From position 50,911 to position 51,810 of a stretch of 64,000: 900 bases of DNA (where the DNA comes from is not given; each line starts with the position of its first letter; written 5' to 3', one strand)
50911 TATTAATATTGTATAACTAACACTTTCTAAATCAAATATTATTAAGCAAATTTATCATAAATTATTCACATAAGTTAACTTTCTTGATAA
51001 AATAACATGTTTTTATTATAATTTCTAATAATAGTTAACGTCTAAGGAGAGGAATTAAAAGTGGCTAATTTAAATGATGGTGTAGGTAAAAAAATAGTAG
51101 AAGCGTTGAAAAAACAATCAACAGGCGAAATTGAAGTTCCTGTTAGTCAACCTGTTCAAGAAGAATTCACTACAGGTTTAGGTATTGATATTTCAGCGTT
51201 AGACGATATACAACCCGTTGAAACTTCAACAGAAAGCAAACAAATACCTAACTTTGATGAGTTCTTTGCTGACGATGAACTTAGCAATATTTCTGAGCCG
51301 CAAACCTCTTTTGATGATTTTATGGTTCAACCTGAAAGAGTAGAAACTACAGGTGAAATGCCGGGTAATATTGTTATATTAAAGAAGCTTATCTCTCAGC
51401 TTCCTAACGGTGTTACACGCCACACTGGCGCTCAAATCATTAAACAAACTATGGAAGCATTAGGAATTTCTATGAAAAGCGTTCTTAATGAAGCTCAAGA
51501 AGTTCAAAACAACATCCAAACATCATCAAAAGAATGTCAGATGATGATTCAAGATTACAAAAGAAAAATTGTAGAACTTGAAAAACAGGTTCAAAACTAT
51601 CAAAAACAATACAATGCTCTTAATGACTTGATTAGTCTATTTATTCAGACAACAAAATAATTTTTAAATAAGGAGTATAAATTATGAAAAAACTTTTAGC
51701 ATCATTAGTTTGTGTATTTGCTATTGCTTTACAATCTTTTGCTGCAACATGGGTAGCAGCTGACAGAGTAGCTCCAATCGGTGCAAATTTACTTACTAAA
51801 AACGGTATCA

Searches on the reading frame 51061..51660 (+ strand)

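Call 30: search_protein_families(library=pfam, proteins=[window:51061-51660:+], max_evalue=1)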
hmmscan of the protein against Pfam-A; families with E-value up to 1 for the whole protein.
window:51061-51660:+ (199 aa): 20 families
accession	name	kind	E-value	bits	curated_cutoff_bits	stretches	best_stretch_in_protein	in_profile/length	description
PF25764.1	KIF21A_4th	-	2e-05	24.8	33.1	1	103-193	36-129/183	KIF21A-like domain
PF20667.3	Sec10_N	-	0.00015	22.3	27.4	1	128-192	2-66/118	Exocyst complex component Sec10, N-terminal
PF05335.18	DUF745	-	0.0004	20.6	33.3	1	124-187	102-165/183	Protein of unknown function (DUF745)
PF14235.11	DUF4337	-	0.012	16.3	27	1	125-188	46-111/161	Domain of unknown function (DUF4337)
PF08702.15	Fib_alpha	-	0.017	15.8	29.9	1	125-191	52-118/143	Fibrinogen alpha/beta chain family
PF03148.19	Tektin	-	0.021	14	34.3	1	120-183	231-294/383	Tektin family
PF23203.1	KIF21A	-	0.023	14.9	28.5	1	128-192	26-93/161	KIF21A-like domain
PF02090.21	SPAM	-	0.024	15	35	1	145-192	3-50/142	Salmonella surface presentation of antigen gene type M protein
PF05811.18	DUF842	-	0.025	14.8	25.1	1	132-185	55-107/131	Eukaryotic protein of unknown function (DUF842)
PF13361.12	UvrD_C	-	0.025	14.4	25.6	1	103-194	127-223/350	UvrD-like helicase C-terminal domain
PF00038.26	Filament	-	0.027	14.6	40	1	127-186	222-281/313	Intermediate filament protein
PF03775.22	MinC_C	-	0.029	14.8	33.2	1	102-165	34-96/102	Septum formation inhibitor MinC, C-terminal domain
PF14661.11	HAUS6_N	-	0.031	14.3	26.4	1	107-194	120-208/233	HAUS augmin-like complex subunit 6 N-terminus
PF01484.22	Col_cuticle_N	-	0.046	14.3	23.5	1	136-165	16-45/50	Nematode cuticle collagen N-terminal domain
PF06810.17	Phage_scaffold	-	0.066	13.6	35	1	125-185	14-80/170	Phage capsid assembly scaffolding protein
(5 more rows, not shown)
